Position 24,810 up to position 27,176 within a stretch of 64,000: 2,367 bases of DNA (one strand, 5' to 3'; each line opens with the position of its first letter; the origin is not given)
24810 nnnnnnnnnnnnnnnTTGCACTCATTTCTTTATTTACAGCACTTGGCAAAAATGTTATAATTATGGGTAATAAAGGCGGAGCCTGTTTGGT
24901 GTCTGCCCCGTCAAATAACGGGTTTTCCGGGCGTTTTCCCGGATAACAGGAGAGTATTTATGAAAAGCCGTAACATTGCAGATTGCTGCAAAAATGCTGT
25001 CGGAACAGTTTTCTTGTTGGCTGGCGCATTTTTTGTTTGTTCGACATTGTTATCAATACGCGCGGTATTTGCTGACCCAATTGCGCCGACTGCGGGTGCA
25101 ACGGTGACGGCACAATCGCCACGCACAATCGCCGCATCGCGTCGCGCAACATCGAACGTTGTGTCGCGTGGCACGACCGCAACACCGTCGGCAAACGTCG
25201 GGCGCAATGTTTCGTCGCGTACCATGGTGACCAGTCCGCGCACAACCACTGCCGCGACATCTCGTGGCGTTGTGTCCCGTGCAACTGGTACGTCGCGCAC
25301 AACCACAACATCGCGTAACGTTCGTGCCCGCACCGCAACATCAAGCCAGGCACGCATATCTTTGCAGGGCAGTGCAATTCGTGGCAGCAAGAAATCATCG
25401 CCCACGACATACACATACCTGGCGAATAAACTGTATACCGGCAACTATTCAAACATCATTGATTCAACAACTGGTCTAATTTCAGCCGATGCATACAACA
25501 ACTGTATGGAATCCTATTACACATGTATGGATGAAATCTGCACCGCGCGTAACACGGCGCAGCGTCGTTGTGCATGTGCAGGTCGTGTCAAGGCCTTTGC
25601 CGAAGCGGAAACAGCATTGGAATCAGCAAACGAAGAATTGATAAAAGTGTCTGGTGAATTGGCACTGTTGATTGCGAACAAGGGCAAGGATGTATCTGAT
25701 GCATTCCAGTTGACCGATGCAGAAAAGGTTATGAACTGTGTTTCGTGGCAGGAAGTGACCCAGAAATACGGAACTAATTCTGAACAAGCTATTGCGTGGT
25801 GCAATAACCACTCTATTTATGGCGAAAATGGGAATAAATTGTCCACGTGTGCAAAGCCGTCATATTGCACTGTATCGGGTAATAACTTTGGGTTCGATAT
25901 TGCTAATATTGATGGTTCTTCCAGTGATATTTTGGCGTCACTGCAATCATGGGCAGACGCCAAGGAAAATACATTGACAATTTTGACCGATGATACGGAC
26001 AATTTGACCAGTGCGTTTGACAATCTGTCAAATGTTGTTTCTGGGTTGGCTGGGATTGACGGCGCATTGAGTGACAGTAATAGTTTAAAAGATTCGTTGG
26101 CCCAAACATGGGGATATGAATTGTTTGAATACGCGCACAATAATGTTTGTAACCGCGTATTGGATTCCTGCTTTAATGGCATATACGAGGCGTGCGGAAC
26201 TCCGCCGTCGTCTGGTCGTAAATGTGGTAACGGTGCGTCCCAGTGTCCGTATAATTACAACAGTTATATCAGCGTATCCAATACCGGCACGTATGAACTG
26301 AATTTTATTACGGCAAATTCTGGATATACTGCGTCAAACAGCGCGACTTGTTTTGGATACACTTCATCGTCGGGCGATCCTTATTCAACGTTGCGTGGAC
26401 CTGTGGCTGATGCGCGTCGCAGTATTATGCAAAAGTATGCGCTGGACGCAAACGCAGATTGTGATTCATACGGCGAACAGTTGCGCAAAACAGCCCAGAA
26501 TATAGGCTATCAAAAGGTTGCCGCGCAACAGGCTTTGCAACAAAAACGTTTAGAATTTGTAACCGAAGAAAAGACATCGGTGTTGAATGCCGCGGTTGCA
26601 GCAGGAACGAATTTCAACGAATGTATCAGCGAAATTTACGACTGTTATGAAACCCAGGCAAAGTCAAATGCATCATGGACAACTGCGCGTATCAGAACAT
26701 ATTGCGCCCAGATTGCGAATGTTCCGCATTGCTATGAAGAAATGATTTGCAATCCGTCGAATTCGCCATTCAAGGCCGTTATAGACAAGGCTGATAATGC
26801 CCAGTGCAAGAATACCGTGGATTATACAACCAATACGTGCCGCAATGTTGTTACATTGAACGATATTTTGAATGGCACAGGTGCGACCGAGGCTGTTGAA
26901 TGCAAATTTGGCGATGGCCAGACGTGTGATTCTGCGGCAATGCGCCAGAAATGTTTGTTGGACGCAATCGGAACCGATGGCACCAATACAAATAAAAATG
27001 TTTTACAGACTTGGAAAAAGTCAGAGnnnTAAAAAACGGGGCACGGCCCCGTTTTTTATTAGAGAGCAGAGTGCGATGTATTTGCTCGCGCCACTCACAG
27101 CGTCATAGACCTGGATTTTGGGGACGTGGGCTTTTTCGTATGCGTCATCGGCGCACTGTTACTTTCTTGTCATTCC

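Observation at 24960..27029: Paralogous pair of exoproteins: cationic Arg/Ser/Thr-rich region followed by a conserved C-x-E-x-Y-x2-C-M-D-x2-C...R-C-x-C module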

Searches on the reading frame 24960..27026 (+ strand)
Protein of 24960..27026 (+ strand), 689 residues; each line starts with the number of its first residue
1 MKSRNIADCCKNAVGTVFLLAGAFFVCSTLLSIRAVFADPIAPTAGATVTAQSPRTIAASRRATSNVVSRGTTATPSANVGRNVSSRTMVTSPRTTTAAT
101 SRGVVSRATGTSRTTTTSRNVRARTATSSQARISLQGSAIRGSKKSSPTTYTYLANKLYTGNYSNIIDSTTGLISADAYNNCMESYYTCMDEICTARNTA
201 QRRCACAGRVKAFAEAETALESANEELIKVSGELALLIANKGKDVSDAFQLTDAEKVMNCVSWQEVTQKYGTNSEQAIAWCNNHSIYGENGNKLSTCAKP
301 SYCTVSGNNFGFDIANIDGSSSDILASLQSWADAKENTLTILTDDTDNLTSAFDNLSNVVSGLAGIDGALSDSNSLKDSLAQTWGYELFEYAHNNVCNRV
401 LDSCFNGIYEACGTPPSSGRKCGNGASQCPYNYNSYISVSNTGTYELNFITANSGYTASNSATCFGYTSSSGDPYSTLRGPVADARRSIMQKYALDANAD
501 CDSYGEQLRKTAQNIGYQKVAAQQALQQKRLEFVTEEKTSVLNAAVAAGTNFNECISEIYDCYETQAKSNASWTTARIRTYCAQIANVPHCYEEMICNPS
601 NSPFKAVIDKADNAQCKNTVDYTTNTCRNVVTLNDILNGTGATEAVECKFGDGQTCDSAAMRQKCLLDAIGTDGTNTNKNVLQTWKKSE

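Call 4: search_protein_families(library=pfam, proteins=[window:24960-27026:+], max_evalue=1)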
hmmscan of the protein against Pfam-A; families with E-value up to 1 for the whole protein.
window:24960-27026:+ (689 aa): 0 families
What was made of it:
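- On CHCH (twin CX9C) domain: No Pfam CHCH hit (call 4).
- On Autotransporter / type V secretion: No Pfam barrel domain was found (call 4).
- On EGF-like / cEGF domain (B C-terminus only): No EGF family reaches E of 1 for B (call 4).
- Closest known: Chlamydial cysteine-rich envelope protein OmcB. Different: No sequence similarity: the Pfam scan found nothing (call 4).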

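Call 5: search_protein_families(library=ncbifam, proteins=[window:24960-27026:+], max_evalue=1)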
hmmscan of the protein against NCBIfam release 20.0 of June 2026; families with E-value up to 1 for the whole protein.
window:24960-27026:+ (689 aa): 1 family
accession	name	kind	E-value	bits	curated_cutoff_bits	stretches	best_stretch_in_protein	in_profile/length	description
NF010457.0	PRK13883.1-4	subfamily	0.045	13.7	160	1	499-574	60-134/137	conjugal transfer protein TrbH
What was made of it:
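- Closest known: Periplasm-spanning or envelope-tethering proteins with low-complexity linkers. Different: No TolA, TonB or Lpp domain (calls 4, 5).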

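Call 8: find_homologous_proteins(query=window:24960-27026:+)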
Query window:24960-27026:+ (689 aa): 1206 proteins with E <= 0.001 among 8000 candidates; the best 120 are listed.
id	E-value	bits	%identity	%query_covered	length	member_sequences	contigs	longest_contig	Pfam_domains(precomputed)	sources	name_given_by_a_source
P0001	0.0e+0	1525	100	100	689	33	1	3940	-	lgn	-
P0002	0.0e+0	1386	90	100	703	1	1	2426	-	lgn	-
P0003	0.0e+0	1385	90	100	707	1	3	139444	-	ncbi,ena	-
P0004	0.0e+0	1374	89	100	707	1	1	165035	-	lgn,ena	-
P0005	0.0e+0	1367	90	100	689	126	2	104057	-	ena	-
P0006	0.0e+0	1357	90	100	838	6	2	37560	-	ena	-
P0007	0.0e+0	1281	85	100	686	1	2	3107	-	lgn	-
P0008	0.0e+0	1279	85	100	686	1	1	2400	-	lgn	-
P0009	0.0e+0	1278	85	100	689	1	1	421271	-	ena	-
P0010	0.0e+0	1278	85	100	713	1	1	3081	-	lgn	-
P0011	0.0e+0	1278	85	100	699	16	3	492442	-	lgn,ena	-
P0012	0.0e+0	1272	84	100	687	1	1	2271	-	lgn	-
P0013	0.0e+0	1269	85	100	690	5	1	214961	-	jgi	-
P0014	0.0e+0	1268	84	100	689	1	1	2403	-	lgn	-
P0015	0.0e+0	1266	84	100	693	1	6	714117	-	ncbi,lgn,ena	-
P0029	0.0e+0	1257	83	100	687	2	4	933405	-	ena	-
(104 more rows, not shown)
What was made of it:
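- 24960..27029 (+): Gene A: 689-aa exported Cys-rich protein, 29 Cys in total and 26 after the signal. More than 1000 homologues, all unnamed or hypothetical (call 8).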

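Call 31: find_encoding_contigs(protein=P0029, flank=10000, max_places=3)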
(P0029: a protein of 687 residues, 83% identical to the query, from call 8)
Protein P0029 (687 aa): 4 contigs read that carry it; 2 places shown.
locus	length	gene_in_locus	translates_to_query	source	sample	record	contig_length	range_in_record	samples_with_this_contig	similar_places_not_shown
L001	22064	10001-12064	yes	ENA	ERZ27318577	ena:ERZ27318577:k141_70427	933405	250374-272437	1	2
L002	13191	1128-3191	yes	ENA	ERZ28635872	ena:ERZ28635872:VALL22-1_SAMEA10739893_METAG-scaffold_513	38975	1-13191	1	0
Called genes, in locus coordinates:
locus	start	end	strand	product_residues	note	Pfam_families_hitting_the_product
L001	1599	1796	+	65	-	-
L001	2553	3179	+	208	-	-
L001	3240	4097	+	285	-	-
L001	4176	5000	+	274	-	-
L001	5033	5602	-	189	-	PF01300:Sua5_yciO_yrdC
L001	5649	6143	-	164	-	PF01988:VIT1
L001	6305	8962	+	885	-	PF01326:PPDK_N, PF00391:PEP-utilizers, PF02896:PEP-utilizers_C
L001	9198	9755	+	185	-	PF09411:PagL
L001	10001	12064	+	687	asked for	-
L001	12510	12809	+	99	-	PF00829:Ribosomal_L21p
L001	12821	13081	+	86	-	PF01016:Ribosomal_L27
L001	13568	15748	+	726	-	-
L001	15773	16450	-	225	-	PF00929:RNase_T, PF03104:DNA_pol_B_exo1 (faint), PF13482:RNase_H_2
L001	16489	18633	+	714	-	PF00580:UvrD-helicase, PF13245:AAA_19, PF13604:AAA_30 (faint), PF13361:UvrD_C, PF13538:UvrD_C_2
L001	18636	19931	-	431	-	-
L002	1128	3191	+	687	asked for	-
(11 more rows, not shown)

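Call 49: search_protein_families(library=padloc, proteins=[window:24960-27026:+], max_evalue=0.1)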
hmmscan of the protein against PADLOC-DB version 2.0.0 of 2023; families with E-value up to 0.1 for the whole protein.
window:24960-27026:+ (689 aa): 0 families
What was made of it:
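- On Any Pfam-A, NCBIfam or PADLOC family: PADLOC found nothing (calls 4, 5, 49).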

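Call 57: predict_structure(alignment_id=A6)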
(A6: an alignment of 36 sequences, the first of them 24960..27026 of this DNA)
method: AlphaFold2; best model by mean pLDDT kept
length: 689 residues; sequences in the alignment: 36
mean_pLDDT: 64.6   pTM: 0.42
mean pLDDT of the five models: 64.6, 64.1, 63.3, 60.2, 60.0
residues with pLDDT >= 90: 62; 70-90: 282; 50-70: 131; < 50: 214
segments of 3 or more residues with pLDDT < 50: 1-8, 10-16, 30-155, 158-160, 318-328, 331-378, 454-459
pLDDT, mean of each block of 10 residues (from residue 1): 44 51 52 40 33 33 32 33 31 34 34 34 32 33 35 47 62 81 90 72 64 73 77 74 58 69 82 84 68 74 67 53 47 42 40 41 35 44 64 84 80 64 66 71 59 49 69 73 84 84 81 81 81 86 89 92 91 90 80 82 79 88 88 90 79 82 90 84 85
secondary structure, 60 per line:
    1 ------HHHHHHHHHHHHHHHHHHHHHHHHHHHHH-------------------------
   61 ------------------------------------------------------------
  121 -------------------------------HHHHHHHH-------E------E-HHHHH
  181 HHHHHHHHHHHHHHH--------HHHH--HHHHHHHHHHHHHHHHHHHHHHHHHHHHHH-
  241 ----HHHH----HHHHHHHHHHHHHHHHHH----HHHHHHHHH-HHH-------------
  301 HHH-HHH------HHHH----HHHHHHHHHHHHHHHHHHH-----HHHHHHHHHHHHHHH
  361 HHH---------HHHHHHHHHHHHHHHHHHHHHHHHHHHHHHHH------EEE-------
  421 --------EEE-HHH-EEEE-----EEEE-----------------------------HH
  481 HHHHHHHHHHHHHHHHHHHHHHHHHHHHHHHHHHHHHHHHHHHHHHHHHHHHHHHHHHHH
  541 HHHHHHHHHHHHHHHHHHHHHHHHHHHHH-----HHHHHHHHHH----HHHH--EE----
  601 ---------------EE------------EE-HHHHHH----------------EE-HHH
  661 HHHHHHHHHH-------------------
elements in order (helices of 4 or more, strands of 3 or more residues): H7-35 H152-159 H176-195 H204-207 H210-239 H245-248 H253-270 H275-283 H314-317 H322-340 H346-363 H373-404 E411-413 E429-431 E437-440 E446-449 H479-569 H575-584 H589-592 H633-638 H658-670
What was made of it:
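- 24960..25073 (+): A residues 1-38: export signal or possible uncleaved signal anchor. Residues G15-P43 are invariant among orthologues that are about 70% identical overall. Modelled as a helix 7-35 (call 57).
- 25740..27026 (+): A residues 261-689: acidic, mostly alpha-helical Cys-rich body with one predicted 91-residue helix (479-569). AlphaFold2 model (call 57).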

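Call 61: fold_search(model_id=the predicted structure, library=pdb)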
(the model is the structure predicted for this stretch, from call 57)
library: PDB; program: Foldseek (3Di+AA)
matches with E <= 10: 37; with E <= 0.001: 0
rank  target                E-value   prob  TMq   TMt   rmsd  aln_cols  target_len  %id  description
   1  7zeu_A                1.4e+00  0.09  0.12  0.18  37.5       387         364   10  Crystal structure of human Clusterin, crystal form II (released 2023-10-11)
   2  6h2x                  1.7e+00  0.06  0.08  0.15  54.5       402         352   13  MukB coiled-coil elbow from E. coli (released 2019-03-06)
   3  9y6s_7C               1.8e+00  0.10  0.11  0.02  48.7       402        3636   11  96-nm repeat of the Leishmania tarentolae doublet microtubule (released 2025-12-17)
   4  7n6g_3R               1.9e+00  0.09  0.12  0.21  45.1       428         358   11  C1 of central pair (released 2022-05-18)
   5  8snb_1E               2.1e+00  0.11  0.12  0.18  21.0       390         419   15  atomic model of sea urchin sperm doublet microtubule (48-nm periodicity) (released 2023-06-28)
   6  8sqz_A                2.7e+00  0.05  0.10  0.12  21.8       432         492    9  Structure of human ULK1 complex core (2:2:2 stoichiometry) in the PI3KC3-C1 mixture (released 2023-06-21)
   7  7sqc_W0               2.8e+00  0.02  0.08  0.06  54.5       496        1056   11  Ciliary C1 central pair apparatus isolated from Chlamydomonas reinhardtii (released 2022-04-13)
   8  8cxm_0                3.0e+00  0.04  0.08  0.15  21.5       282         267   17  Cryo-EM structure of the supercoiled E. coli K12 flagellar filament core, Normal waveform (released 2022-09-07)
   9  9e5c_6a               3.1e+00  0.05  0.09  0.02  48.9       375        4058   10  Cryo-EM structure of 96 nm repeat of microtubule doublet from T. brucei flagellum (released 2025-03-12)
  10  9y6s_6z               3.1e+00  0.03  0.07  0.02  53.7       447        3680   12  96-nm repeat of the Leishmania tarentolae doublet microtubule (released 2025-12-17)
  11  7zeu_D                3.4e+00  0.06  0.12  0.19  39.0       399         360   10  Crystal structure of human Clusterin, crystal form II (released 2023-10-11)
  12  5hu6_D                3.6e+00  0.07  0.11  0.22  19.6       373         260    8  Structure of the T. brucei haptoglobin-haemoglobin receptor bound to human haptolgobin-haemoglobin (released 2016-03-02)
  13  7sqc_1Y               3.6e+00  0.06  0.08  0.19  37.9       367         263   10  Ciliary C1 central pair apparatus isolated from Chlamydomonas reinhardtii (released 2022-04-13)
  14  4p1w_C                3.6e+00  0.06  0.12  0.17  24.4       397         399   13  Crystal structure of Atg13(17BR)-Atg17-Atg29-Atg31 complex (released 2014-05-07)
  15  8f7n                  3.9e+00  0.04  0.08  0.14  32.1       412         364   14  Crystal structure of chemoreceptor McpZ ligand sensing domain (released 2023-07-05)
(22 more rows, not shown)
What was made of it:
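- Closest known: Elongated helical, disulfide-containing surface coat proteins and receptors. Same: These were among the top, though insignificant, Foldseek matches for A (call 61).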

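Call 92: search_dna_similar(query=window:24960-27026:+, collection=plasmids, mode=protein, max_evalue=0.001, max_rows=5)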
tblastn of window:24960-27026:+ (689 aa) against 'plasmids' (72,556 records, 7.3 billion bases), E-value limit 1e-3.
No match.
